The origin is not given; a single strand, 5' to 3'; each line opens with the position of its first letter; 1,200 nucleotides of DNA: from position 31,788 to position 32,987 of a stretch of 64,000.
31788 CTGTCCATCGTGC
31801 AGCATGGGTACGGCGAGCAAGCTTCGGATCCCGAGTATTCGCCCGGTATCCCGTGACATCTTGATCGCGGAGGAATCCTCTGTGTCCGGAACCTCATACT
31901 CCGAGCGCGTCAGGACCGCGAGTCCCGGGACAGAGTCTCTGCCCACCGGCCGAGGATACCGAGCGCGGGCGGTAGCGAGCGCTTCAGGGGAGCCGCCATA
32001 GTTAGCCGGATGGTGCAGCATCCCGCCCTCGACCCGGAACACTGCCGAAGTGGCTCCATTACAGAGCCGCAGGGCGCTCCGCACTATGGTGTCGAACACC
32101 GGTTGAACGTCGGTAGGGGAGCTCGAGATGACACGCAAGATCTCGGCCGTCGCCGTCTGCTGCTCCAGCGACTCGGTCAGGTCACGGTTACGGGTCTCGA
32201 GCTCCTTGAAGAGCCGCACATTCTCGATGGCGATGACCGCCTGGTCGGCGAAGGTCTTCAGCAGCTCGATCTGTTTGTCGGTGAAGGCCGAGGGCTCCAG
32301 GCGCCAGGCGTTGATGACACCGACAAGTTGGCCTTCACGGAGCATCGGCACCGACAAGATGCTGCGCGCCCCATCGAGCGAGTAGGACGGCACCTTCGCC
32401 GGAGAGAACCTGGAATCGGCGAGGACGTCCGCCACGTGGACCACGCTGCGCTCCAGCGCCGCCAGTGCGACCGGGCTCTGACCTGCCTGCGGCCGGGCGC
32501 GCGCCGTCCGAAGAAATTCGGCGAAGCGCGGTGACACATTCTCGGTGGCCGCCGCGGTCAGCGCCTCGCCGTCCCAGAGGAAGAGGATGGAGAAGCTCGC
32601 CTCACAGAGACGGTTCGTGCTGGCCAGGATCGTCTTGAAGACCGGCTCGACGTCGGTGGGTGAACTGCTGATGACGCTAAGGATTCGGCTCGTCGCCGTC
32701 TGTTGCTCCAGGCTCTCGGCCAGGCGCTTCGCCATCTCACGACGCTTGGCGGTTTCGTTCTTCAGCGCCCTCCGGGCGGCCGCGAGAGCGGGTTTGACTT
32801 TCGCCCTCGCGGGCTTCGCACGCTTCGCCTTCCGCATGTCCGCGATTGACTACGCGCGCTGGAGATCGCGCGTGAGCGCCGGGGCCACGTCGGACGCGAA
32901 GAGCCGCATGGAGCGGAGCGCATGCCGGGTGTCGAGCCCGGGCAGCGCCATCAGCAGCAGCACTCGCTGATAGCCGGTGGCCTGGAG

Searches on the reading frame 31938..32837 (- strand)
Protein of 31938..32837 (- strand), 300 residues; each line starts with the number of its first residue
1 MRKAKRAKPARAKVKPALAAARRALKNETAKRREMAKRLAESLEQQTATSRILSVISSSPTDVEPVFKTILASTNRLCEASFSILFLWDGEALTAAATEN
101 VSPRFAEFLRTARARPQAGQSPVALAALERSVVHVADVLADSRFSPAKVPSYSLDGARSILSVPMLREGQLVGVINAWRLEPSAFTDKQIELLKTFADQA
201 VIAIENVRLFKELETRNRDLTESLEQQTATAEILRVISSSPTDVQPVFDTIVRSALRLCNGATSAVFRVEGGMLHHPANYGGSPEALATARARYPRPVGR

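Call 34: find_homologous_proteins(query=window:31938-32837:-, max_evalue=1e-20)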
Query window:31938-32837:- (300 aa): 7975 proteins with E <= 1e-20 among 8000 candidates; the best 120 are listed.
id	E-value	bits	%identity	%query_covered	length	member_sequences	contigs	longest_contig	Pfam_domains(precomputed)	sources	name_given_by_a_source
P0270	5.3e-139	480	51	80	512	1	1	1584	PF13185.13,PF01590.33,PF13492.13,PF11849.15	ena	-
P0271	1.2e-138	479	50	89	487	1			PF13185.13,PF01590.33,PF13492.13,PF11849.15,PF03344.21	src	-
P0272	1.2e-137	476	63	88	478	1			PF13185.13,PF01590.33,PF13492.13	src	-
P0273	2.4e-137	475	51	86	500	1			PF13185.13,PF01590.33,PF13492.13,PF11849.15,PF03344.21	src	-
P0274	1.0e-136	473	49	84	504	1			PF13185.13,PF01590.33,PF13492.13,PF11849.15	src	-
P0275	8.7e-134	463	50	84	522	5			PF13185.13,PF01590.33,PF13492.13,PF11849.15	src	-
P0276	3.7e-133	461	52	82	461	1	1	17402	PF13185.13,PF01590.33,PF13492.13,PF11849.15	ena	-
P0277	4.1e-133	461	55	88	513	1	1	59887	PF13185.13,PF01590.33,PF13492.13,PF11849.15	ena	-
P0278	4.2e-133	461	48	87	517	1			PF13185.13,PF01590.33,PF13492.13,PF11849.15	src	-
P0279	1.7e-132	459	52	88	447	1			PF13185.13,PF01590.33,PF13492.13,PF11849.15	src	-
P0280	3.5e-131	455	55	88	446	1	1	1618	PF13185.13,PF01590.33,PF13492.13,PF11849.15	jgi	jgi:GAF domain-containing protein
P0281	3.9e-130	451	53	92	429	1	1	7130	PF13185.13,PF01590.33,PF13492.13,PF11849.15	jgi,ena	jgi:GAF domain-containing protein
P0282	4.7e-130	451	46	86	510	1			PF13185.13,PF01590.33,PF13492.13,PF11849.15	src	-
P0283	1.2e-129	450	47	87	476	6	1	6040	PF13185.13,PF01590.33,PF13492.13,PF11849.15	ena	-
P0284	2.0e-129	449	45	90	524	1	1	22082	PF13185.13,PF01590.33,PF13492.13,PF11849.15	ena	-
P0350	2.5e-119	416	76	88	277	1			PF13185.13,PF01590.33,PF13492.13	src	-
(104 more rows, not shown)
